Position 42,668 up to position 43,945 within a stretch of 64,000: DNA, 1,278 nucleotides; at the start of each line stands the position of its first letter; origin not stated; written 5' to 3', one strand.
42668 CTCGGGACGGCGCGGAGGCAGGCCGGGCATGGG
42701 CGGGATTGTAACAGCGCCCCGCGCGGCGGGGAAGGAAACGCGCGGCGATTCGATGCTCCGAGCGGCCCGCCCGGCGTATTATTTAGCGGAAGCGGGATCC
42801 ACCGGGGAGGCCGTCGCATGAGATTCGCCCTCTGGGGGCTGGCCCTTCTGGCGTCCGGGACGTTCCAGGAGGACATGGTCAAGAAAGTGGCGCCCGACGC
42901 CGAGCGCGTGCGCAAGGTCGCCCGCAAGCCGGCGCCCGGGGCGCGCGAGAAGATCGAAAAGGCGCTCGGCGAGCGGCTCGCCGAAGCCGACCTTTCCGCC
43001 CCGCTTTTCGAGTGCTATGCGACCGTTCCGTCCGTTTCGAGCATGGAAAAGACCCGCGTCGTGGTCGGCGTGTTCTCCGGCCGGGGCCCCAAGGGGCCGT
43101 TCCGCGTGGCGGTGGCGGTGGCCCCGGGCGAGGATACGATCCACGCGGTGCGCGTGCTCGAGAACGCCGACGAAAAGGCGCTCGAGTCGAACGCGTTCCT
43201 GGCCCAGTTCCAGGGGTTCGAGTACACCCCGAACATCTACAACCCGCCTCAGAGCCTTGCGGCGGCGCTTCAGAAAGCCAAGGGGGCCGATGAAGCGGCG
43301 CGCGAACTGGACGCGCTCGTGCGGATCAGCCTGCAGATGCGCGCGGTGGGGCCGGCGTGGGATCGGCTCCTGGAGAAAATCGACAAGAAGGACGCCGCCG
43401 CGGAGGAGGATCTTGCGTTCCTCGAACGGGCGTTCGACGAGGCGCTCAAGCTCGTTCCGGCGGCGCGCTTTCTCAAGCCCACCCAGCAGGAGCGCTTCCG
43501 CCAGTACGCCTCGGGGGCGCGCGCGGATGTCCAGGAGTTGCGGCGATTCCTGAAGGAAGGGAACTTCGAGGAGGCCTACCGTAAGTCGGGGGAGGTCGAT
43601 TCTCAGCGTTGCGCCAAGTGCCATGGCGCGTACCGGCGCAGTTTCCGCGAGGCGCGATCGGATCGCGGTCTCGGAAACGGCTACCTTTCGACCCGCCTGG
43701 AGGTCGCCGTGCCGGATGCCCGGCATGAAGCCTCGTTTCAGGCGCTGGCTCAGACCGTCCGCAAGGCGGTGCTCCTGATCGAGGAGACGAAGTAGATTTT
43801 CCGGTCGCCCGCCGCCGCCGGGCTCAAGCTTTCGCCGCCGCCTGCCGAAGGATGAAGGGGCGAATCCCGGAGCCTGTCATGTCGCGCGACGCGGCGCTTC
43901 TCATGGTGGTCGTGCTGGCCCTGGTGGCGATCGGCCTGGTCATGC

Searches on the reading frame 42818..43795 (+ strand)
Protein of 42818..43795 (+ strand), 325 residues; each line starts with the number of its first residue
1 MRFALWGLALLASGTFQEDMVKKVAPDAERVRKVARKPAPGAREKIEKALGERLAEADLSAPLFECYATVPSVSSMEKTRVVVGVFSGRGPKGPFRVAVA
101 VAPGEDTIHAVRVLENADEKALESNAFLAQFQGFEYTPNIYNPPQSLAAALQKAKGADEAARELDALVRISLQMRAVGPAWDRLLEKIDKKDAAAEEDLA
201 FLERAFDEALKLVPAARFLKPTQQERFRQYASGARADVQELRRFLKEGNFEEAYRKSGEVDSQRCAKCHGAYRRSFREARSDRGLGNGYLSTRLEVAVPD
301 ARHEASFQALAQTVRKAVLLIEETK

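Call 5: search_protein_families(library=pfam, proteins=[window:42941-43795:+], max_evalue=0.01)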
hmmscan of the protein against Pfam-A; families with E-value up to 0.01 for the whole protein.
window:42941-43795:+ (284 aa): 0 families

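Call 6: search_protein_families(library=ncbifam, proteins=[window:42941-43795:+], max_evalue=0.01)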
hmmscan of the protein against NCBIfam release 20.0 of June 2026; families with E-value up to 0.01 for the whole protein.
window:42941-43795:+ (284 aa): 0 families

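Call 52: search_protein_families(library=pfam, alignment_id=A3, max_evalue=1)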
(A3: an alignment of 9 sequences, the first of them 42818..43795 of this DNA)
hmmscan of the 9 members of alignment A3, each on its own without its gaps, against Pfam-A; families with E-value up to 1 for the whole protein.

A. member 1, window:42818-43795:+ (325 aa): 2 families
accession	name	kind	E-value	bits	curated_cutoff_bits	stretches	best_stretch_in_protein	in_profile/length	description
PF01322.25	Cytochrom_C_2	-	0.015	16.7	26.5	1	223-273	72-121/121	Cytochrome C'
PF07361.16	Cytochrom_B562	-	0.29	12.2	30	1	173-264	5-94/102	Cytochrome b562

B. families by the number of members that match (of 9 scanned): 7 families
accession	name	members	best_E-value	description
PF01322.25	Cytochrom_C_2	8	0.0033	Cytochrome C'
PF07361.16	Cytochrom_B562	2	0.033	Cytochrome b562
PF11831.13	Myb_Cef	1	0.019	pre-mRNA splicing factor component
PF00979.22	Reovirus_cap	1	0.028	Reovirus outer capsid protein, Sigma 3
PF06474.18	LPAM_MltD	1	0.037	MltD lipid attachment motif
PF13443.12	HTH_26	1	0.11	Cro/C1-type HTH DNA-binding domain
PF21616.3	Topo-V_HhH_2_2nd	1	0.21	Topoisomerase V, second (HhH)2 tandem domain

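Call 53: search_solved_structures(query=A3, max_evalue=5)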
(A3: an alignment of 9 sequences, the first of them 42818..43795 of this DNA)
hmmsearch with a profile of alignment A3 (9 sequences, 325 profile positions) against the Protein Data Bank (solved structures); distinct sequences matched with E-value up to 5: 59.
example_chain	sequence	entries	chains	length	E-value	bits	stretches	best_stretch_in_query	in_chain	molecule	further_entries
4u9e_A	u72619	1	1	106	0.023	17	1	242-273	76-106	Soluble cytochrome b562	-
6ai5_A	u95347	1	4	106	0.044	16.1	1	242-273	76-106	Soluble cytochrome b562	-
3foo_A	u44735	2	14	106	0.091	15.1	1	187-273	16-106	Soluble cytochrome b562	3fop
5awi_A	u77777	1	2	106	0.12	14.7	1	187-273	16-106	Soluble cytochrome b562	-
3nmi_A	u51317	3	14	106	0.12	14.7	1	187-273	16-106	Soluble cytochrome b562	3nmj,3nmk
5xzj_A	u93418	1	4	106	0.2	13.9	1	242-273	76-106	Soluble cytochrome b562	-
4d4n_A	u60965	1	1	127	0.22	13.8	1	225-274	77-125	CYTOCHROME C'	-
1t3j_A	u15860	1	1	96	0.22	13.8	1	175-222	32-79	mitofusin 1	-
6dyi_B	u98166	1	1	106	0.34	13.2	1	238-273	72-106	Soluble cytochrome b562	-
5agf_A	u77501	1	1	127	0.38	13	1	225-274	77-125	CYTOCHROME C PRIME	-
2yl0_A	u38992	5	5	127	0.39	13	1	225-274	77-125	CYTOCHROME C'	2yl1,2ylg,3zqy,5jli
1e83_A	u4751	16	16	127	0.42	12.9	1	225-274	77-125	CYTOCHROME C'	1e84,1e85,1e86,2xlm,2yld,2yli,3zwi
1cgo_A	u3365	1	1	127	0.42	12.9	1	225-274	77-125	CYTOCHROME C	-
2yl3_A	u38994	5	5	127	0.42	12.9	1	225-274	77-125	CYTOCHROME C'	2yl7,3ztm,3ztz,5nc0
2ykz_A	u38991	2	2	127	0.42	12.9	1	225-274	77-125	CYTOCHROME C'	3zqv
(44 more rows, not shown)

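Call 59: predict_structure(protein=window:42818-43795:+)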
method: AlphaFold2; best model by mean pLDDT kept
length: 325 residues; sequences in the alignment: 1
mean_pLDDT: 54.2   pTM: 0.46
mean pLDDT of the five models: 54.2, 52.9, 52.3, 43.5, 43.2
residues with pLDDT >= 90: 21; 70-90: 67; 50-70: 63; < 50: 174
segments of 3 or more residues with pLDDT < 50: 1-50, 52-82, 102-108, 119-154, 281-325
pLDDT, mean of each block of 10 residues (from residue 1): 25 26 30 32 43 42 36 39 50 56 46 54 44 33 36 52 68 73 86 87 90 80 82 89 91 82 60 52 39 33 39 44 38
secondary structure, 60 per line:
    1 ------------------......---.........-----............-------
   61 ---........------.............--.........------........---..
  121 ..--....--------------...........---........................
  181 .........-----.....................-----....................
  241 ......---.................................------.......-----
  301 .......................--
elements in order: H19-24 H28-36 H42-53 E64-71 E78-90 E93-101 E108-115 H119-122 H125-128 H143-153 H157-189 H195-215 H221-246 H250-282 H289-295 H301-323

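Call 62: fold_search(model_id=the predicted structure, library=pdb)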
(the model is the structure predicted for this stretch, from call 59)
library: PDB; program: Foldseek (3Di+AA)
matches with E <= 10: 762; with E <= 0.001: 0
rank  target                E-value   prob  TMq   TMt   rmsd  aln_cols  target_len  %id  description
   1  6m97                  7.9e-03  1.00  0.24  0.34  10.1       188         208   16  Crystal structure of the high-affinity copper transporter Ctr1 (released 2019-04-03)
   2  6m98                  1.1e-02  1.00  0.24  0.36  10.0       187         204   18  Crystal structure of the high-affinity copper transporter Ctr1 in complex with Cu(I) (released 2019-04-03)
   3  11tk_R                1.6e-02  1.00  0.25  0.22  20.7       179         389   14  Structure of human CCR4 in complex with AZD2098 (released 2026-04-01)
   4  4pxz                  1.7e-02  1.00  0.29  0.24  17.7       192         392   14  Crystal structure of P2Y12 receptor in complex with 2MeSADP (released 2014-04-30)
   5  8th3_A                1.8e-02  0.91  0.23  0.20  18.1       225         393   13  Structure of AT118-H Nanobody Antagonist in Complex with the Angiotensin II Type I Receptor (released 2024-05-22)
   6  9eaj_A                1.9e-02  1.00  0.28  0.25   4.7       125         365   20  Structure of nanobody AT206 in complex with the angiotensin II type I receptor (AT1R) (released 2025-03-05)
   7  6rz8                  2.0e-02  1.00  0.28  0.25   3.3       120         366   17  Crystal structure of the human cysteinyl leukotriene receptor 2 in complex with ONO-2080365 (released 2019-12-11)
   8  5v54_B                2.1e-02  1.00  0.28  0.24   5.7       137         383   20  Crystal structure of 5-HT1B receptor in complex with methiothepin (released 2018-02-07)
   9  8tf5                  2.2e-02  1.00  0.27  0.25   5.3       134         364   18  Crystal structure of orphan G protein-coupled receptor 6, pseudoapo form (released 2024-12-04)
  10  9isi                  2.3e-02  0.99  0.19  0.18   9.3       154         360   15  Structure of human C3aR in apo state (released 2025-04-23)
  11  7pp1                  2.8e-02  1.00  0.26  0.24  17.7       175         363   15  Crystal structure of the P2Y12 receptor in complex with the inverse agonist selatogrel. (released 2022-11-02)
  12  8th4_A                3.1e-02  0.99  0.28  0.24  13.8       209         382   13  Structure of AT118-L Nanobody Antagonist in Complex with the Angiotensin II Type I Receptor and Losartan (released 2024-05-22)
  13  7tuy_R                3.5e-02  1.00  0.26  0.23   4.9       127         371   18  Cryo-EM structure of GSK682753A-bound EBI2/GPR183 (released 2022-04-13)
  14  5v54_A                3.5e-02  1.00  0.28  0.25   5.6       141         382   18  Crystal structure of 5-HT1B receptor in complex with methiothepin (released 2018-02-07)
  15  9ipy                  3.5e-02  1.00  0.24  0.22   8.1       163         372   17  Structure of JR14a-bound human C3aR (released 2025-04-23)
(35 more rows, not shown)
